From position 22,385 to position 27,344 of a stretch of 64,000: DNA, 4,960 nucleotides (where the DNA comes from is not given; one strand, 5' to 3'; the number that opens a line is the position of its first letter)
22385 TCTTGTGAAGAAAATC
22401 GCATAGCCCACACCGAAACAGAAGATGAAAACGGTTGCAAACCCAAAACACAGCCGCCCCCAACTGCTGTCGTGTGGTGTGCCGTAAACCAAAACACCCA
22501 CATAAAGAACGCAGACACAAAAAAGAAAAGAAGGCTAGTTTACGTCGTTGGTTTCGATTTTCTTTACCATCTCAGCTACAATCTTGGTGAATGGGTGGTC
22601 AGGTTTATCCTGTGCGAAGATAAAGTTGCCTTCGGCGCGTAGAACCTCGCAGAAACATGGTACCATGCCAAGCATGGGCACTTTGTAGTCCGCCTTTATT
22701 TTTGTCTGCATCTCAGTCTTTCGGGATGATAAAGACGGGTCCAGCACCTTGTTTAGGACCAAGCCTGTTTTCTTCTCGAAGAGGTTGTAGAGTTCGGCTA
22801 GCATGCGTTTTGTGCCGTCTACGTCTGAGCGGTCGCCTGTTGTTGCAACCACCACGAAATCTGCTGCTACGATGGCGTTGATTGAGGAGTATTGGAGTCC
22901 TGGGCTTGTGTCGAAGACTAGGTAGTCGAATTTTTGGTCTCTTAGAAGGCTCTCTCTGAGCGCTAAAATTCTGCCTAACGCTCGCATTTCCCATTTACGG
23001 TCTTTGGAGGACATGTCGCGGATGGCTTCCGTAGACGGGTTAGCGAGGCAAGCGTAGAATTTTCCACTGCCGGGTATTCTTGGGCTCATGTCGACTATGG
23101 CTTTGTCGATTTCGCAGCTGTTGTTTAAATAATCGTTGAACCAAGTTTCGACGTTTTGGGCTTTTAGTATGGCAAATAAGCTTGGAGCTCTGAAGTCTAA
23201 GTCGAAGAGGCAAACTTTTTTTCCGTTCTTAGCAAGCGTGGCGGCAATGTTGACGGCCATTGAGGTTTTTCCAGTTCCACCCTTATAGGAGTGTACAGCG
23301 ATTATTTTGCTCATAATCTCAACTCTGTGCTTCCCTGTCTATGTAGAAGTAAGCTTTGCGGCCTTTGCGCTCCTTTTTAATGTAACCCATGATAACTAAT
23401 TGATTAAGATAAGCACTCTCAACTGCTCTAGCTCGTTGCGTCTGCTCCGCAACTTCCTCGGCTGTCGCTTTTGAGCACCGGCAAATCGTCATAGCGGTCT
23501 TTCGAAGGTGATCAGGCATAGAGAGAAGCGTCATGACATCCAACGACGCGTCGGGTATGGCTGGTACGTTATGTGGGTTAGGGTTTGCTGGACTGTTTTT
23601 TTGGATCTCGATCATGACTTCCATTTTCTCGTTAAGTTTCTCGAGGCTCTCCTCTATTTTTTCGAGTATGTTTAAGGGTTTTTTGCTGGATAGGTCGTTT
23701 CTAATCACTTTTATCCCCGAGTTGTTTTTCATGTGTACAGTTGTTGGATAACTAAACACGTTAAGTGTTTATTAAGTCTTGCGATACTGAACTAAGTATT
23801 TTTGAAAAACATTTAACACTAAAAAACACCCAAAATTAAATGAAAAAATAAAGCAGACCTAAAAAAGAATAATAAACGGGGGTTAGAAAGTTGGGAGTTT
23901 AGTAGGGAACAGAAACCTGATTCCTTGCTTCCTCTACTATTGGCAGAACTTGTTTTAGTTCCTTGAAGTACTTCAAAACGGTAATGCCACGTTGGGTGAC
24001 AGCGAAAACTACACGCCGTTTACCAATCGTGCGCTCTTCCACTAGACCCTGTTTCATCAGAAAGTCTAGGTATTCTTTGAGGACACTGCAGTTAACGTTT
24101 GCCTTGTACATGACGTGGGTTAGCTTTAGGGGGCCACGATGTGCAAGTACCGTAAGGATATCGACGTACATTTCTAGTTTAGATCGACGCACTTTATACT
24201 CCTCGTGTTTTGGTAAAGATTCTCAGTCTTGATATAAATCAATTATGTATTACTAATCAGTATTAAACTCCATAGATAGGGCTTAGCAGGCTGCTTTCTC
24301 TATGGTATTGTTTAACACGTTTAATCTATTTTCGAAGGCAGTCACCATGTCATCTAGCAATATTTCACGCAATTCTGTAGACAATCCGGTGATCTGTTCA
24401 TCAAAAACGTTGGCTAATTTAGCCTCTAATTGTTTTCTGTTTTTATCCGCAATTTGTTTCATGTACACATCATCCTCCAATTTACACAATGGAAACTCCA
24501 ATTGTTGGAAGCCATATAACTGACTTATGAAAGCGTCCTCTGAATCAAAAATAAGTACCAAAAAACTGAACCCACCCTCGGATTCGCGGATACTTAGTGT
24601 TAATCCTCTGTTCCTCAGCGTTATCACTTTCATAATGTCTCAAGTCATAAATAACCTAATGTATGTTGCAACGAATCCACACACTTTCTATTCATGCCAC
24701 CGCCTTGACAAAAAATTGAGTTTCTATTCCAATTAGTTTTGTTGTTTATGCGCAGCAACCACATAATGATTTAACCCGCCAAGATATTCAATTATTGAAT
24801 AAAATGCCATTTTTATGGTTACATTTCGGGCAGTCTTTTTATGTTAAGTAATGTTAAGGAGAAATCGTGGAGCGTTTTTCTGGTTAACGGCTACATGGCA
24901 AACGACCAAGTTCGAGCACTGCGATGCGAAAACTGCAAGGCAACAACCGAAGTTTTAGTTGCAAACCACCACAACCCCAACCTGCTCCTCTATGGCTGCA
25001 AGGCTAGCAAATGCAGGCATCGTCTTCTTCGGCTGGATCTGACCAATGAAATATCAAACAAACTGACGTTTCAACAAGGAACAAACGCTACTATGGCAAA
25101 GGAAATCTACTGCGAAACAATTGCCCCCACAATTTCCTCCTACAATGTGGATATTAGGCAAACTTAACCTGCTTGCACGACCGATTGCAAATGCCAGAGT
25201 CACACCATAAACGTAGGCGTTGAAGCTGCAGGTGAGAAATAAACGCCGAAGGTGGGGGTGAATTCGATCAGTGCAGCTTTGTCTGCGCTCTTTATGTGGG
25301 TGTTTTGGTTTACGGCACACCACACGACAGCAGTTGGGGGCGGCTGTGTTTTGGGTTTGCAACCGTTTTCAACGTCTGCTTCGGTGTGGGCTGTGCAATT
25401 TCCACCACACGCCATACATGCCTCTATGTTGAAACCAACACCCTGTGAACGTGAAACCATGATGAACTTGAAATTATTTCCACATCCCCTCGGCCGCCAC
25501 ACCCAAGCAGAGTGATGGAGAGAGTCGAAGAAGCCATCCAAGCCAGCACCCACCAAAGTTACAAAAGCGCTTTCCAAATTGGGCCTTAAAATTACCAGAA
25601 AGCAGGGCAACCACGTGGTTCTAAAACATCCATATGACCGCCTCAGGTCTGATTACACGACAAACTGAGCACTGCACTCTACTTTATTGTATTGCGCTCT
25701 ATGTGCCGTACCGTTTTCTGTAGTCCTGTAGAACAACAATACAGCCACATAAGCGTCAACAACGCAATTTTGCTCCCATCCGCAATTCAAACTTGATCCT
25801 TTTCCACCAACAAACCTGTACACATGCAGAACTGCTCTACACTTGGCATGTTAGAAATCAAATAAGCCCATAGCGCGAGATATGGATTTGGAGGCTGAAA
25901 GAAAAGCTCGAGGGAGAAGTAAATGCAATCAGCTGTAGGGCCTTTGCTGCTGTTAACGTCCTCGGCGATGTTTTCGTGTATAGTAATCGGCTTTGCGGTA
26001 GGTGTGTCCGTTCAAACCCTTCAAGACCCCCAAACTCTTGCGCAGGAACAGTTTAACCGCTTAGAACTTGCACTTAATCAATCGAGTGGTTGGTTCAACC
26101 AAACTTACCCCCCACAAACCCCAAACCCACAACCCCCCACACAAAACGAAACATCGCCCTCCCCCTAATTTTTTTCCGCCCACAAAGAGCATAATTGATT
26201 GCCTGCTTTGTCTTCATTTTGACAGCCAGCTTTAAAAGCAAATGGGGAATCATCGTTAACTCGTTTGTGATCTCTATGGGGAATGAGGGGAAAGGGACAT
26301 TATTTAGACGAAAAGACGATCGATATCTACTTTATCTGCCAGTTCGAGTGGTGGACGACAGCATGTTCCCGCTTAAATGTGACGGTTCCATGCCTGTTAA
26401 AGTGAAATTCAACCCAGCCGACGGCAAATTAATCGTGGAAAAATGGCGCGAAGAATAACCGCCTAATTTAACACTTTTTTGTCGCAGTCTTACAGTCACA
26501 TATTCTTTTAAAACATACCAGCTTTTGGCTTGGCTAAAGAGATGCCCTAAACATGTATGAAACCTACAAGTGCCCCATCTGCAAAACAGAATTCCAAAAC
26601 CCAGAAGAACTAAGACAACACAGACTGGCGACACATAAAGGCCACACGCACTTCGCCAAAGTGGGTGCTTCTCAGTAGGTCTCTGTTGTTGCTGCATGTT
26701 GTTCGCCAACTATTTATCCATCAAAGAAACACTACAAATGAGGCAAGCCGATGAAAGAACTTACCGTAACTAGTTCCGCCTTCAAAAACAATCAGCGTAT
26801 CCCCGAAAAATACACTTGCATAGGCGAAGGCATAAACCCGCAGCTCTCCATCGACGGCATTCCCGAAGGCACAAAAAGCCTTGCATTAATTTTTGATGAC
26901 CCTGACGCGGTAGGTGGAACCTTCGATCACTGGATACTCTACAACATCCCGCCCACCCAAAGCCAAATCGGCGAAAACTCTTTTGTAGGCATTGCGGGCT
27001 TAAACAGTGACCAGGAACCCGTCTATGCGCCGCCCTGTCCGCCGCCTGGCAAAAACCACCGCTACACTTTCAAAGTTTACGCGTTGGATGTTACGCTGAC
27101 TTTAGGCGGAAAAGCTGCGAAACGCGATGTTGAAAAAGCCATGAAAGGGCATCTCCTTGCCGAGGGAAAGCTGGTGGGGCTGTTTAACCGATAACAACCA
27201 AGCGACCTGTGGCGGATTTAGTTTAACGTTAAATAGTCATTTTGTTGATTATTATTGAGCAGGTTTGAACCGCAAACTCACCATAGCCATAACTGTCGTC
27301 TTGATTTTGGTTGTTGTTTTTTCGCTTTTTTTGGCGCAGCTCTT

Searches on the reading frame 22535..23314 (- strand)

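Call 3: search_protein_families(library=pfam, proteins=[window:22535-23314:-], max_evalue=1)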
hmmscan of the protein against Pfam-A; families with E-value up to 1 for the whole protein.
window:22535-23314:- (259 aa): 17 families
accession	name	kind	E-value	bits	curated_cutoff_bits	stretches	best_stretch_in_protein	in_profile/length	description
PF13614.12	AAA_31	-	8.8e-23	81.6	27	1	2-179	1-168/177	AAA domain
PF10609.15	ParA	-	2.9e-17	63.4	27.1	1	2-253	3-245/246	NUBPL iron-transfer P-loop NTPase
PF01656.29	CbiA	-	4.5e-17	62.6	25.4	1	5-227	1-118/125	CobQ/CobB/MinD/ParA nucleotide binding domain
PF07015.17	VirC1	-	2.1e-09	37.5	24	1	3-71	2-65/231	VirC1 protein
PF09140.17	MipZ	-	6.8e-08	32.6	20.7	1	4-48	2-46/262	ATPase MipZ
PF02374.21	ArsA_ATPase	-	2.1e-07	30.9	24.3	1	9-138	7-134/305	Anion-transporting ATPase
PF00142.24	Fer4_NifH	-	6.4e-06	26.3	25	1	5-60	3-57/271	4Fe-4S iron sulfur cluster binding proteins, NifH/frxC family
PF16575.11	CLP1_P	-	0.0028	17.9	26.6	1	13-42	4-33/188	mRNA cleavage and polyadenylation factor CLP1 P-loop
PF06564.18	CBP_BcsQ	-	0.0035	17.3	21.3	1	3-39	2-38/234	Cellulose biosynthesis protein BcsQ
PF03796.21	DnaB_C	-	0.018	14.9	27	1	12-56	28-73/255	DnaB-like helicase C terminal domain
PF05496.18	RuvB_N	-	0.019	15.2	27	1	119-180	23-84/159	Holliday junction DNA helicase RuvB P-loop domain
PF02606.20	LpxK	-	0.058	12.9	27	1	11-35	45-69/328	Tetraacyldisaccharide-1-P 4'-kinase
PF13500.12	AAA_26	-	0.074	13.3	27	1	145-219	123-189/198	AAA domain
PF02664.20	LuxS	-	0.081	13.1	27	1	21-100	16-100/154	S-Ribosylhomocysteinase (LuxS)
PF00448.28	SRP54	-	0.11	12.6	22.7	1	13-42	11-41/196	SRP54-type protein, GTPase domain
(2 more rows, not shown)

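Call 78: search_protein_families(library=phrogs, proteins=[window:22535-23314:-], max_evalue=0.01)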
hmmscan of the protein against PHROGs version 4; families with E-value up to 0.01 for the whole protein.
window:22535-23314:- (259 aa): 2 families
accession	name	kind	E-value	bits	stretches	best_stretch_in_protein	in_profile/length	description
phrog_164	-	DNA, RNA and nucleotide metabolism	3.9e-29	103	1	1-218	223-431/500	ParA-like partition protein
phrog_19408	-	unknown function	0.0015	17.9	1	13-155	537-660/721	-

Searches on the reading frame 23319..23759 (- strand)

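Call 3: search_protein_families(library=pfam, proteins=[window:23319-23759:-], max_evalue=1)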
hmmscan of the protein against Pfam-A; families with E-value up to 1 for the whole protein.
window:23319-23759:- (146 aa): 7 families
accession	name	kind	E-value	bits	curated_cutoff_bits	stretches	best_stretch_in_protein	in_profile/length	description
PF01978.25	TrmB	-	3.4e-05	24.1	25.6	1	96-142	21-67/68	Sugar-specific transcriptional regulator TrmB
PF22665.2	DUF6293_C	-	0.0005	20.9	27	1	98-141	53-91/101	DUF6293 C-terminal winged helix domain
PF24033.1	DUF7342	-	0.0027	18.2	31.6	1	98-143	18-63/150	Family of unknown function (DUF7342)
PF21248.3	SoFic-like_C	-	0.0053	17.4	27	1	101-138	34-71/76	Protein adenylyltransferase SoFic-like, C-terminal domain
PF05549.16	Allexi_40kDa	-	0.0066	16.5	26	1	16-67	104-155/271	Allexivirus 40kDa protein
PF04157.22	EAP30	-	0.081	13.1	26.8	1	8-126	148-214/219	EAP30/Vps36 family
PF21538.2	Med15_M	-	0.12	13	24.2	1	20-57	46-83/110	ARC105/Med15 mediator subunit central domain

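Call 78: search_protein_families(library=phrogs, proteins=[window:23319-23759:-], max_evalue=0.01)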
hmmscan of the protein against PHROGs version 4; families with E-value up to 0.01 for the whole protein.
window:23319-23759:- (146 aa): 0 families

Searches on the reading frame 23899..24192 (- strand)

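Call 3: search_protein_families(library=pfam, proteins=[window:23899-24192:-], max_evalue=1)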
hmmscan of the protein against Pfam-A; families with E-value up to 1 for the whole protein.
window:23899-24192:- (97 aa): 12 families
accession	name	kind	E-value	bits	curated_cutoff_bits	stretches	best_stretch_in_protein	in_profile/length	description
PF14947.12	HTH_45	-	1.2e-16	61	25.5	1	2-82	1-75/77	Winged helix-turn-helix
PF09339.16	HTH_IclR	-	0.00091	19.4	22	1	10-53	6-50/52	IclR helix-turn-helix domain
PF01022.26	HTH_5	-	0.0016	18.7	22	1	10-52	5-46/47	Bacterial regulatory protein, arsR family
PF01978.25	TrmB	-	0.011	16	25.6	1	11-63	12-63/68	Sugar-specific transcriptional regulator TrmB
PF22194.2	F-93_WHD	-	0.017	15.6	28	1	32-69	26-62/62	F-93, winged-helix domain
PF14277.12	DUF4364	-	0.022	15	26.9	1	32-78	30-75/162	Domain of unknown function (DUF4364)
PF08100.18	Dimerisation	-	0.028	14.7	25.6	1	12-67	30-85/93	O-methyltransferase dimerisation domain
PF24037.1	DUF7346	-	0.036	14.6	28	1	9-73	72-135/139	Family of unknown function (DUF7346)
PF02082.26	Rrf2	-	0.062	13.9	30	1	4-55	3-57/132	Iron-dependent Transcriptional regulator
PF03551.20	PadR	-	0.1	13.1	27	1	40-73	36-73/75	Transcriptional regulator PadR-like family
PF22665.2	DUF6293_C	-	0.11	13.4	27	1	38-75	64-100/101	DUF6293 C-terminal winged helix domain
PF01047.28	MarR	-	0.11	12.9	24.6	1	11-52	7-48/59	MarR family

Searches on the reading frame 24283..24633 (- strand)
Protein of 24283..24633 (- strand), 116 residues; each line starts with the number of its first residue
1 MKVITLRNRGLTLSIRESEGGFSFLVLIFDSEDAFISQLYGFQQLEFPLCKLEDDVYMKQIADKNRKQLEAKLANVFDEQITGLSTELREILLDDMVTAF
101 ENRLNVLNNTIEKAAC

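Call 3: search_protein_families(library=pfam, proteins=[window:24283-24633:-], max_evalue=1)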
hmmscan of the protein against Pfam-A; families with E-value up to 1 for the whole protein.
window:24283-24633:- (116 aa): 2 families
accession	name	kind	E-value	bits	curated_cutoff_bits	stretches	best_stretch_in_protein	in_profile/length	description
PF19623.4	DUF6128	-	0.057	13.9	27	1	27-45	75-93/113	Family of unknown function (DUF6128)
PF16673.10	TRAF_BIRC3_bd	-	0.1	12.8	30.5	1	92-115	8-31/64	TNF receptor-associated factor BIRC3 binding domain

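Call 78: search_protein_families(library=phrogs, proteins=[window:24283-24633:-], max_evalue=0.01)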
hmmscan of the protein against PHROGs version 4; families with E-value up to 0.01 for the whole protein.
window:24283-24633:- (116 aa): 0 families

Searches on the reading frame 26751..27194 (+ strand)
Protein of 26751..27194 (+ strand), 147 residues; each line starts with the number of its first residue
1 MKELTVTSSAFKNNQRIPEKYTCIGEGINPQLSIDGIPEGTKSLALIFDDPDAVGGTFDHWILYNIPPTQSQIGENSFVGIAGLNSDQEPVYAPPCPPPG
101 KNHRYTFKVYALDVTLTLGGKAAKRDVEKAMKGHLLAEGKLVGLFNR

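Call 52: search_protein_families(library=pfam, proteins=[window:26751-27194:+], max_evalue=0.001)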
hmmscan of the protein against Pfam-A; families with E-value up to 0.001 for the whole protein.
window:26751-27194:+ (147 aa): 1 family
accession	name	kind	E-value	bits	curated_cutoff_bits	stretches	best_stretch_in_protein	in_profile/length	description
PF01161.25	PBP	-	4.5e-38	131.1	24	1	16-145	1-135/135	Phosphatidylethanolamine-binding protein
